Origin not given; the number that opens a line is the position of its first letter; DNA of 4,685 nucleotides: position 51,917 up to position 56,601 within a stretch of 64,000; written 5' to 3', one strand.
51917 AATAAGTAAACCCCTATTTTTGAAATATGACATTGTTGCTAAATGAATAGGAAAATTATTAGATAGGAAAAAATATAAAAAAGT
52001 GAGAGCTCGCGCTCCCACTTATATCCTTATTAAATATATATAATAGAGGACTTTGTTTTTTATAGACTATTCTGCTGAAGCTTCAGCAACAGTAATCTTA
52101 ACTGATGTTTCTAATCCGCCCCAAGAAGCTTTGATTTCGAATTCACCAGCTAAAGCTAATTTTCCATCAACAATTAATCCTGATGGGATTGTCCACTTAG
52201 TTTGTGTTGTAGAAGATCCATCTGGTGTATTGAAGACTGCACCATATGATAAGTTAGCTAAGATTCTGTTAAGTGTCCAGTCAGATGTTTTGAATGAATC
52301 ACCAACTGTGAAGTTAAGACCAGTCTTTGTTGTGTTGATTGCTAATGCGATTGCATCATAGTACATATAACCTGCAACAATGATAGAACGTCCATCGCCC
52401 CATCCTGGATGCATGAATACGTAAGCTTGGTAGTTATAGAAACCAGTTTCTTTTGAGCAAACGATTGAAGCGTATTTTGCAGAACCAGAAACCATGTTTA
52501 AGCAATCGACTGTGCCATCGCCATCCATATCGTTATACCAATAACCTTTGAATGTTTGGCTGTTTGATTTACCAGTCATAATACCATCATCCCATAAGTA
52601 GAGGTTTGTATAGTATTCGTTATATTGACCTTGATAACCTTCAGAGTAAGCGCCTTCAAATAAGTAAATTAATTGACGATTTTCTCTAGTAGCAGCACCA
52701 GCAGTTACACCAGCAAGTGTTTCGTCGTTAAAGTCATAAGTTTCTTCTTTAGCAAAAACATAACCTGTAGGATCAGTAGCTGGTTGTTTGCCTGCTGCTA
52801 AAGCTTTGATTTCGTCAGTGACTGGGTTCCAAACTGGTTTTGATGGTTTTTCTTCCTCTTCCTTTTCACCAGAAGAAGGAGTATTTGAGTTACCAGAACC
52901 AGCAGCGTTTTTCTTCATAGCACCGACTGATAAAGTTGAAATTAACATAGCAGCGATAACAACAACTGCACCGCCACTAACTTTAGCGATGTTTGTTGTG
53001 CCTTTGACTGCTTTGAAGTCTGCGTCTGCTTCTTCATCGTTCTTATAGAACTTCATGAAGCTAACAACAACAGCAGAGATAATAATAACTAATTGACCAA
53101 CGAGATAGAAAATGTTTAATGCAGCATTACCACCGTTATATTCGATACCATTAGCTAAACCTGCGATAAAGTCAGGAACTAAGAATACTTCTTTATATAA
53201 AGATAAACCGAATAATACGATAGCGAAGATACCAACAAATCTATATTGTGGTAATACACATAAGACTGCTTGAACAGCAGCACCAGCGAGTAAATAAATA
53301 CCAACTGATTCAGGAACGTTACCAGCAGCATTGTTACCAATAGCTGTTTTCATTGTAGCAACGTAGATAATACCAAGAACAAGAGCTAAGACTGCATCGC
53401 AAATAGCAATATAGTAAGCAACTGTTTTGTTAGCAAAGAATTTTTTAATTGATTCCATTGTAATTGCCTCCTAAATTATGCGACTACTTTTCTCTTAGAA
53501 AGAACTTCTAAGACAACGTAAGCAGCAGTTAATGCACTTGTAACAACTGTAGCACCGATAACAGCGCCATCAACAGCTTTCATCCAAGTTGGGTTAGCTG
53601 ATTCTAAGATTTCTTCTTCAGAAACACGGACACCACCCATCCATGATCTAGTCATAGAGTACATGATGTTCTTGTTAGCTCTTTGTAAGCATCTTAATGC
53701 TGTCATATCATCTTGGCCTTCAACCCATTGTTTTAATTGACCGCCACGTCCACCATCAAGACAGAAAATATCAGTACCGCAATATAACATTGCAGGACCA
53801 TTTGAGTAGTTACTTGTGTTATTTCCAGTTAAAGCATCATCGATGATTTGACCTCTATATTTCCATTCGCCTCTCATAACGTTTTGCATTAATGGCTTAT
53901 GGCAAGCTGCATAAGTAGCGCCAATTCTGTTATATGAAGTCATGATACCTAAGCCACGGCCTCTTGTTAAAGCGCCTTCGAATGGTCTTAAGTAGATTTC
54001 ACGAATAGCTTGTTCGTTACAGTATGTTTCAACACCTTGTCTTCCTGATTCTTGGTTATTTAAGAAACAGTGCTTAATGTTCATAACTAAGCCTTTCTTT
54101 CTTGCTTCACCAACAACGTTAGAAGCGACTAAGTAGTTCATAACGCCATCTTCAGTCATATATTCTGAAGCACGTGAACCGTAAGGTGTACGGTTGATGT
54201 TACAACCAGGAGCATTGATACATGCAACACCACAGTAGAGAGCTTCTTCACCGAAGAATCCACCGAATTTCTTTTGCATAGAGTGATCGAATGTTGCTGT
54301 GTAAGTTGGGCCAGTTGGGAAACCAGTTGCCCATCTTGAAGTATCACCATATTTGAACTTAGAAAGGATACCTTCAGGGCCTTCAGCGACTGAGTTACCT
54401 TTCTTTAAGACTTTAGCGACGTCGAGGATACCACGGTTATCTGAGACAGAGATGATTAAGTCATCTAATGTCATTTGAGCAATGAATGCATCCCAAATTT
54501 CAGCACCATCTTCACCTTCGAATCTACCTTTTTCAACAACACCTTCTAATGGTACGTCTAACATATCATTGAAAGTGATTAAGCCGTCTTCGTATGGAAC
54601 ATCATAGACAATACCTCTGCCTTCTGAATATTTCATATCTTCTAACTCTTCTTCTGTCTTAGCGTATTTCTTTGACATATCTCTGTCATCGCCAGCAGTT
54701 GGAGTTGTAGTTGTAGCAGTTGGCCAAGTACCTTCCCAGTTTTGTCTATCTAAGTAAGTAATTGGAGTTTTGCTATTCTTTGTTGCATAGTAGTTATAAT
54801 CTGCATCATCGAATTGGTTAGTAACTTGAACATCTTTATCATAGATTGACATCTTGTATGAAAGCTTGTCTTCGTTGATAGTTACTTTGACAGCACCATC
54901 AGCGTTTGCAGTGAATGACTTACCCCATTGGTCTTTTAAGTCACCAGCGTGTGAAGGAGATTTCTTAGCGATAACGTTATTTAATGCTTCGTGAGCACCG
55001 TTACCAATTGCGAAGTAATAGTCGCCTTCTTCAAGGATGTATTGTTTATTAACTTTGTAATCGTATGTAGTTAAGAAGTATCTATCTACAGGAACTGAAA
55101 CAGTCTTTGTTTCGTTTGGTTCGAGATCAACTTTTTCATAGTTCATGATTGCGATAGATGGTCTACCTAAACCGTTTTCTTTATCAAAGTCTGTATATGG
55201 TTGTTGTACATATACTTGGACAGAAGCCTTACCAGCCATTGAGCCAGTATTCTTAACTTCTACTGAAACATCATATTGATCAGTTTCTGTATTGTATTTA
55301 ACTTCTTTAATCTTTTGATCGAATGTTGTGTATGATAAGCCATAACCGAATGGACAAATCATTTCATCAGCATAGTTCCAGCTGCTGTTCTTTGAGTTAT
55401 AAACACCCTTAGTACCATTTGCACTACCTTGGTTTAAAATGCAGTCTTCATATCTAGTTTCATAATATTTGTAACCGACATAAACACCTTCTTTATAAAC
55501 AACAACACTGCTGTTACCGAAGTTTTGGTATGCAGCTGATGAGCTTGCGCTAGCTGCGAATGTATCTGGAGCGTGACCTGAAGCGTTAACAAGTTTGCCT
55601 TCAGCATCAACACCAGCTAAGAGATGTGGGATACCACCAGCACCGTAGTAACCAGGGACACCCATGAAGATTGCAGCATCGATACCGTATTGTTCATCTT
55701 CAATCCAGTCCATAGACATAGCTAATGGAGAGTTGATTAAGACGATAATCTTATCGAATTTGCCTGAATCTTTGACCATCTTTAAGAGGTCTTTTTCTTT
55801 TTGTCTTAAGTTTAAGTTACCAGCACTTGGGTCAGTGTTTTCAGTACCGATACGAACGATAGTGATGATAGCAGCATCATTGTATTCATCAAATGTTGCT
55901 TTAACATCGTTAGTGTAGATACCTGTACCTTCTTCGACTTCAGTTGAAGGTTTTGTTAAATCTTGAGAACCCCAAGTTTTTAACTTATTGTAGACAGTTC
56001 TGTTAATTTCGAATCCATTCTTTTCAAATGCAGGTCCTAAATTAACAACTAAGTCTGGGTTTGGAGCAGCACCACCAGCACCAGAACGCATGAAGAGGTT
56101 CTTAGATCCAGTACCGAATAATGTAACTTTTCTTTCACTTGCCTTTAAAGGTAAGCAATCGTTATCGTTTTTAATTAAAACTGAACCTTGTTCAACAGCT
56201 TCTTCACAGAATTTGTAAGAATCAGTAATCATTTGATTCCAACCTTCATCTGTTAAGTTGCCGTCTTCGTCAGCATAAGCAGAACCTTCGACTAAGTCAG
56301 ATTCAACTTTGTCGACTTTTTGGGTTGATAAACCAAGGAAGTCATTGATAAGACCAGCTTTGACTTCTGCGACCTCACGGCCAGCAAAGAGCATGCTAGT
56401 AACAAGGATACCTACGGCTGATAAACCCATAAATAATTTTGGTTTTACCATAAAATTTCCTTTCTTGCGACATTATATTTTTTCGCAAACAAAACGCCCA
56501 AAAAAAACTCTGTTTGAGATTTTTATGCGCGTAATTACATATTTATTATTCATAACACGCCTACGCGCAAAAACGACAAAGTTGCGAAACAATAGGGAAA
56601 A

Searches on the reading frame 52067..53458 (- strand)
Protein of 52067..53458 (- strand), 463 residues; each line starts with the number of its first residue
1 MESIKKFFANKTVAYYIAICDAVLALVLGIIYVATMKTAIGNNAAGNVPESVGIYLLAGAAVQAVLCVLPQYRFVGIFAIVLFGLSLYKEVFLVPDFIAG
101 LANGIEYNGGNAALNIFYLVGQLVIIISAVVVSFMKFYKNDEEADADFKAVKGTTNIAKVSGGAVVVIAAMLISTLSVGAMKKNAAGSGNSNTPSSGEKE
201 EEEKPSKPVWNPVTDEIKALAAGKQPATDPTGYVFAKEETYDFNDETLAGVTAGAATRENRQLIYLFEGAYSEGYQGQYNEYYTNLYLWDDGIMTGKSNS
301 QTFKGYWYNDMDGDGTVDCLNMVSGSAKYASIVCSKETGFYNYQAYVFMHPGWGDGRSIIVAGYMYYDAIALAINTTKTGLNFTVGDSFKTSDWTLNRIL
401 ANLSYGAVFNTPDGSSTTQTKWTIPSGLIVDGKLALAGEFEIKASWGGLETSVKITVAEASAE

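Call 7: search_protein_families(library=pfam, proteins=[window:52067-53458:-], max_evalue=0.001)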
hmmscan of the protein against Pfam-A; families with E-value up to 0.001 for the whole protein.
window:52067-53458:- (463 aa): 0 families

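Call 42: search_protein_families(library=pfam, proteins=[window:52067-53458:-], max_evalue=0.1)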
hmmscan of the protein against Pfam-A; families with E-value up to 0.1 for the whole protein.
window:52067-53458:- (463 aa): 1 family
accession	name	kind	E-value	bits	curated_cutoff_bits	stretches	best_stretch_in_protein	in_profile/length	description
PF05767.17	Pox_A14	-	0.054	14.1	27.7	1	119-175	15-67/93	Poxvirus virion envelope protein A14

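Call 66: search_protein_families(library=ncbifam, proteins=[window:52067-53458:-], max_evalue=0.001)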
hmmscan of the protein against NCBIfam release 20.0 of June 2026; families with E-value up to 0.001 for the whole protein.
window:52067-53458:- (463 aa): 0 families

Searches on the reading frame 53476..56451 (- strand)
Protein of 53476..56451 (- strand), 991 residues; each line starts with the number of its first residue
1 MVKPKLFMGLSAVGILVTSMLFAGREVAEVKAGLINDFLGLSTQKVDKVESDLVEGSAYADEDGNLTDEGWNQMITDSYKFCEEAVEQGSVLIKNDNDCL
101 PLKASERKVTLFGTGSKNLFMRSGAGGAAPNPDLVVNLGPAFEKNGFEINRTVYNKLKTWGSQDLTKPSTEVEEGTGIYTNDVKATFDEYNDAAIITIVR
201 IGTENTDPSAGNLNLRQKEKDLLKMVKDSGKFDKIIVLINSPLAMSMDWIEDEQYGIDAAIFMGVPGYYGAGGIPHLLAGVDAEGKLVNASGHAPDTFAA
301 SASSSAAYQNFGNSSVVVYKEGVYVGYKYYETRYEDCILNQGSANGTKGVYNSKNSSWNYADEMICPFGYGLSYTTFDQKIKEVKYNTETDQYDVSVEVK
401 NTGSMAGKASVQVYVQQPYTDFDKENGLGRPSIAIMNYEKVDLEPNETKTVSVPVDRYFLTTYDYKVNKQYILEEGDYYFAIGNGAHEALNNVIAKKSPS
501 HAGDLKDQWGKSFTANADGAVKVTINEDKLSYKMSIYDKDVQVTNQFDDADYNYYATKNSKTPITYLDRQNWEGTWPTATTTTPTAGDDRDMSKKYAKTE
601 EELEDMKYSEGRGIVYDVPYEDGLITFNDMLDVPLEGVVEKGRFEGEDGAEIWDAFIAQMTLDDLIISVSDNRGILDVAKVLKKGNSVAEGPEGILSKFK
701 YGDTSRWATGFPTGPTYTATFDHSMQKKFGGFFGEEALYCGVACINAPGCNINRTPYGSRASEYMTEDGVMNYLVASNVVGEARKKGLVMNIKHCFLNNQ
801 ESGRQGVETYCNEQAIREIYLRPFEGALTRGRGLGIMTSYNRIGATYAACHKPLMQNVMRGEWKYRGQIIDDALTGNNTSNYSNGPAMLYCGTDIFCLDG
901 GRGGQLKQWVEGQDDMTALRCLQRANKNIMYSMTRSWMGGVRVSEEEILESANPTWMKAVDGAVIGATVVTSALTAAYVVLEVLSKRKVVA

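Call 7: search_protein_families(library=pfam, proteins=[window:53476-56451:-], max_evalue=0.001)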
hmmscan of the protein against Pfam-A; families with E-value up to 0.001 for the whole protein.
window:53476-56451:- (991 aa): 3 families
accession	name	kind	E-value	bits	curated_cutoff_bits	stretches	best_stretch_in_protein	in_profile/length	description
PF01915.27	Glyco_hydro_3_C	-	2.1e-19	70.8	31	1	91-327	2-200/200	Glycosyl hydrolase family 3 C-terminal domain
PF00933.27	Glyco_hydro_3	-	1.5e-14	54.6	27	1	707-896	81-279/316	Glycosyl hydrolase family 3 N terminal domain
PF14310.12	Fn3-like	-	7.1e-12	45.7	25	1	411-484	3-69/71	Fibronectin type III-like domain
